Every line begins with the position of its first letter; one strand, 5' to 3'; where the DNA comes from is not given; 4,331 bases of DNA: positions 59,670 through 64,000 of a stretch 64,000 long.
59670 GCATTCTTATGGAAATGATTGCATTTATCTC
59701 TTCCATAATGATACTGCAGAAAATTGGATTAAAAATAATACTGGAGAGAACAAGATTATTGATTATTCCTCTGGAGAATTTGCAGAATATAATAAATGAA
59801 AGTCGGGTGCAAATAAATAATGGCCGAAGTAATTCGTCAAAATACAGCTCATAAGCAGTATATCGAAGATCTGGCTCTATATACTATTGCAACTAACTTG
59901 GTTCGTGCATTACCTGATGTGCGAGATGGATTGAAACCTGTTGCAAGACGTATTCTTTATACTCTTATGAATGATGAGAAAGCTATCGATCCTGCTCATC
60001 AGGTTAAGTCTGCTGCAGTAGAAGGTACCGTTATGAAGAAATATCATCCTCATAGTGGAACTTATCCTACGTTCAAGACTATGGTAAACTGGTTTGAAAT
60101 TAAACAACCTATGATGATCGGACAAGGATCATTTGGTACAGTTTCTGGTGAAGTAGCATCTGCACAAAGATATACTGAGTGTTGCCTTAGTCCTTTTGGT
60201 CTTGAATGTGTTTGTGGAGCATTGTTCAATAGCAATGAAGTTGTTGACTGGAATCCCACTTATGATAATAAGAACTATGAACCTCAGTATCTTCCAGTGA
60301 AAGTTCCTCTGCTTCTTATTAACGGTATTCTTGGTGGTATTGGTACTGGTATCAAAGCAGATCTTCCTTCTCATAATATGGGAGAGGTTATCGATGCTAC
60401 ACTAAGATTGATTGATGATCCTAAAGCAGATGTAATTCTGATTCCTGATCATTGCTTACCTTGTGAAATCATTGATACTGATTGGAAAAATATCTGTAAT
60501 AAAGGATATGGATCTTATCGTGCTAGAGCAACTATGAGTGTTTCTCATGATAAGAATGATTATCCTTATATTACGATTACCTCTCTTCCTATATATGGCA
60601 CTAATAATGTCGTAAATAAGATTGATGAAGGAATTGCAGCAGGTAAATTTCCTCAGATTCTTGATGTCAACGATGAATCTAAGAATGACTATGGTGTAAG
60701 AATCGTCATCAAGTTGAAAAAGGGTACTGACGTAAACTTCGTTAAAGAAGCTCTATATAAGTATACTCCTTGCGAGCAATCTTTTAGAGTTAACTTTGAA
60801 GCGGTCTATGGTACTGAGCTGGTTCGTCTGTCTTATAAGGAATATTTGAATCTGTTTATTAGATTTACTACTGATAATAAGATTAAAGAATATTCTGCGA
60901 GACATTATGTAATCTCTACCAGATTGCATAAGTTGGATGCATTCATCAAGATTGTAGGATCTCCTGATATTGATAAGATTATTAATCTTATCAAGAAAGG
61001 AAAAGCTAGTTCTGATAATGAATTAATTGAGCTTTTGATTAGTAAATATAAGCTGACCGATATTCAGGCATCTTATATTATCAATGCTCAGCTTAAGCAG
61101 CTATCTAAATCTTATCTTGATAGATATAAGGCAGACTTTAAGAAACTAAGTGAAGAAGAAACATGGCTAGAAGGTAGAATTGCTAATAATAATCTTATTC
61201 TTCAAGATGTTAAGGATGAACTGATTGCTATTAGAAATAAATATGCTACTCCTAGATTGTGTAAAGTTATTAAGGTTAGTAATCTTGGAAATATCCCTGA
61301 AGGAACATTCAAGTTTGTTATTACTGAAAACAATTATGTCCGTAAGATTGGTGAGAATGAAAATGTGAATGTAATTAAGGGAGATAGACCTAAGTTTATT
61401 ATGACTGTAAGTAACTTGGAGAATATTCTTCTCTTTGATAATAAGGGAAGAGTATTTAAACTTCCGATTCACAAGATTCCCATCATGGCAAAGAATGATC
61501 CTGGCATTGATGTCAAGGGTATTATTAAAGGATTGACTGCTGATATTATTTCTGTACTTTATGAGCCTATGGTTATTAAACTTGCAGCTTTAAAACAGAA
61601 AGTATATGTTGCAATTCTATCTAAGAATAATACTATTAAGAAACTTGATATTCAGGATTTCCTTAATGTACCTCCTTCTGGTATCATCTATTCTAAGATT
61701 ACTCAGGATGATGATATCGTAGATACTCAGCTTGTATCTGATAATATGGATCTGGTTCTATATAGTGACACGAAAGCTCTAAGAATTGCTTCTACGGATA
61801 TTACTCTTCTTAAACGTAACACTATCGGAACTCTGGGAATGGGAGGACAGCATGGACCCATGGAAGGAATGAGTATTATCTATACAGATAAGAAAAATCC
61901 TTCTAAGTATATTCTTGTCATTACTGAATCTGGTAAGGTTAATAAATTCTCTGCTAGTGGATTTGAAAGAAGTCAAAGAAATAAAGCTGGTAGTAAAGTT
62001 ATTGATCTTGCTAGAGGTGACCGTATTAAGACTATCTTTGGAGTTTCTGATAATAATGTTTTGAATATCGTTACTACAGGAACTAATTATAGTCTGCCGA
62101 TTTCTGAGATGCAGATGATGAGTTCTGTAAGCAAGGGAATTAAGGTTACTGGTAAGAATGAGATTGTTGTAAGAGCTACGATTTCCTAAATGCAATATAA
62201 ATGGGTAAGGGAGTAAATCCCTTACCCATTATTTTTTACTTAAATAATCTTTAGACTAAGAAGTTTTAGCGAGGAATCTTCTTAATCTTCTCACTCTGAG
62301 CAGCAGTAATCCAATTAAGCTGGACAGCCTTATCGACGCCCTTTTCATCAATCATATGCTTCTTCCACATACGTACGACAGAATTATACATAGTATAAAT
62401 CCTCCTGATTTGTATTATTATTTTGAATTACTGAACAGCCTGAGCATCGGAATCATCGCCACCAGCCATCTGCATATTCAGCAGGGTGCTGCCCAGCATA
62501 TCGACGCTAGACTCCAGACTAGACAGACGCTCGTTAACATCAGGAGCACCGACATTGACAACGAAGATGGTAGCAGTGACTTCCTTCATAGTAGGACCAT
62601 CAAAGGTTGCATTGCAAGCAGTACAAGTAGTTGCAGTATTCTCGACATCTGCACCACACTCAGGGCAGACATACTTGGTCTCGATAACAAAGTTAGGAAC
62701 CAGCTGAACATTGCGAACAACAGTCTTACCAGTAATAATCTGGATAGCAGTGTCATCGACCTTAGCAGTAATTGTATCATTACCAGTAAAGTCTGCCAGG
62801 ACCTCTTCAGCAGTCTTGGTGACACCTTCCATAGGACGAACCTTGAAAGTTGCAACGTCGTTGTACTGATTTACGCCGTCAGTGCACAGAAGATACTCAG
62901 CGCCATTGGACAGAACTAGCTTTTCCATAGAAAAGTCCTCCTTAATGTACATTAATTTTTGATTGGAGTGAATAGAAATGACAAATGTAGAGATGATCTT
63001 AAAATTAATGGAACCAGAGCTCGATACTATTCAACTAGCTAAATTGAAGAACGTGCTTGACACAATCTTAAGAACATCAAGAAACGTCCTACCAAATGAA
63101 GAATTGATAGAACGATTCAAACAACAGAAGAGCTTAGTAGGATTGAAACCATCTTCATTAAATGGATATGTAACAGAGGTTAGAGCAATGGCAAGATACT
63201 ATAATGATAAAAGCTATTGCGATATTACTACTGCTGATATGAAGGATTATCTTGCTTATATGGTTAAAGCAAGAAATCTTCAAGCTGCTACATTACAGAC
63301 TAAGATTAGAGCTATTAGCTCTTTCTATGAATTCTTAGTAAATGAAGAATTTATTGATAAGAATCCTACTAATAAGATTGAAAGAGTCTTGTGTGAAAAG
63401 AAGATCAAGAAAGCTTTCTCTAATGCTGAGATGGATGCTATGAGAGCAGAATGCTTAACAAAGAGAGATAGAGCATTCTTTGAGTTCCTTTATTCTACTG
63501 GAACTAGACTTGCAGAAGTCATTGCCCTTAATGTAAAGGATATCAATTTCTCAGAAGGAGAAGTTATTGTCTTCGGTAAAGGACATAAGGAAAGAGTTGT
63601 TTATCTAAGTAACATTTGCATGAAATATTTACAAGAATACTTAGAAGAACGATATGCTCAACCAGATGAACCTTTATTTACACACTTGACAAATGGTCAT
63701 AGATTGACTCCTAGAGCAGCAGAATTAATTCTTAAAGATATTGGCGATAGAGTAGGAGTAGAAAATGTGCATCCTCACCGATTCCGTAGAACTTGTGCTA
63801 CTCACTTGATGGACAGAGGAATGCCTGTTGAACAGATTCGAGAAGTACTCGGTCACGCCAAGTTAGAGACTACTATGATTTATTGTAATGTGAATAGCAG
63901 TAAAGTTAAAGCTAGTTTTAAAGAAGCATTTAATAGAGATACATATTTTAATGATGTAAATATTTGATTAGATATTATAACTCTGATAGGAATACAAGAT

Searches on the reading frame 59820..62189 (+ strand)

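Call 19: search_protein_families(library=phrogs, proteins=[window:59820-62189:+], max_evalue=0.001)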
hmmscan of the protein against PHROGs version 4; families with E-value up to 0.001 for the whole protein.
window:59820-62189:+ (789 aa): 3 families
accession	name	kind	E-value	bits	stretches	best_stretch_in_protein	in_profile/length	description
phrog_551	-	DNA, RNA and nucleotide metabolism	3.2e-94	317.8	1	13-674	14-660/701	DNA topoisomerase II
phrog_28877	-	DNA, RNA and nucleotide metabolism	2.8e-56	191.9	1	12-674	690-1359/1441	DNA topoisomerase II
phrog_20354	-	DNA, RNA and nucleotide metabolism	9.8e-14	53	1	24-129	22-128/142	DNA topoisomerase II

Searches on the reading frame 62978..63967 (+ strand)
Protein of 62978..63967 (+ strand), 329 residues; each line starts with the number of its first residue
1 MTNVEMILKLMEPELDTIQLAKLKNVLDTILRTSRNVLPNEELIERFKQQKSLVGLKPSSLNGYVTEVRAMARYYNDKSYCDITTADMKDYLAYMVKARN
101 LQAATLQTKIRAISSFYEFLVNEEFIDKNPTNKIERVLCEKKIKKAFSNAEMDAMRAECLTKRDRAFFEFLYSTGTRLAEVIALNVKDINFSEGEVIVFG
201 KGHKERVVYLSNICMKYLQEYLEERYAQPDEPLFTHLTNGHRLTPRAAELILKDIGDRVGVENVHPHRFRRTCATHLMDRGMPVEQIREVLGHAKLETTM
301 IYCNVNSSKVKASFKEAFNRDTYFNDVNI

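Call 19: search_protein_families(library=phrogs, proteins=[window:62978-63967:+], max_evalue=0.001)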
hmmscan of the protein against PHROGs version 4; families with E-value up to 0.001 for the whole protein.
window:62978-63967:+ (329 aa): 6 families
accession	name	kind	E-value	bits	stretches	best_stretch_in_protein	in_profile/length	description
phrog_1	-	integration and excision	4.9e-53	182.3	1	39-308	165-438/611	integrase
phrog_216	-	integration and excision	5.9e-40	138.2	1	105-312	15-231/301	integrase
phrog_7269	-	integration and excision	5.9e-09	36.7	1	249-310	14-74/89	integrase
phrog_7685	-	integration and excision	2.6e-07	31.5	1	206-310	129-228/240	integrase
phrog_5127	-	integration and excision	7.7e-07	29.9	1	59-287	111-315/355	integrase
phrog_23271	-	unknown function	9.9e-07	29.6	1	264-320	9-57/67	-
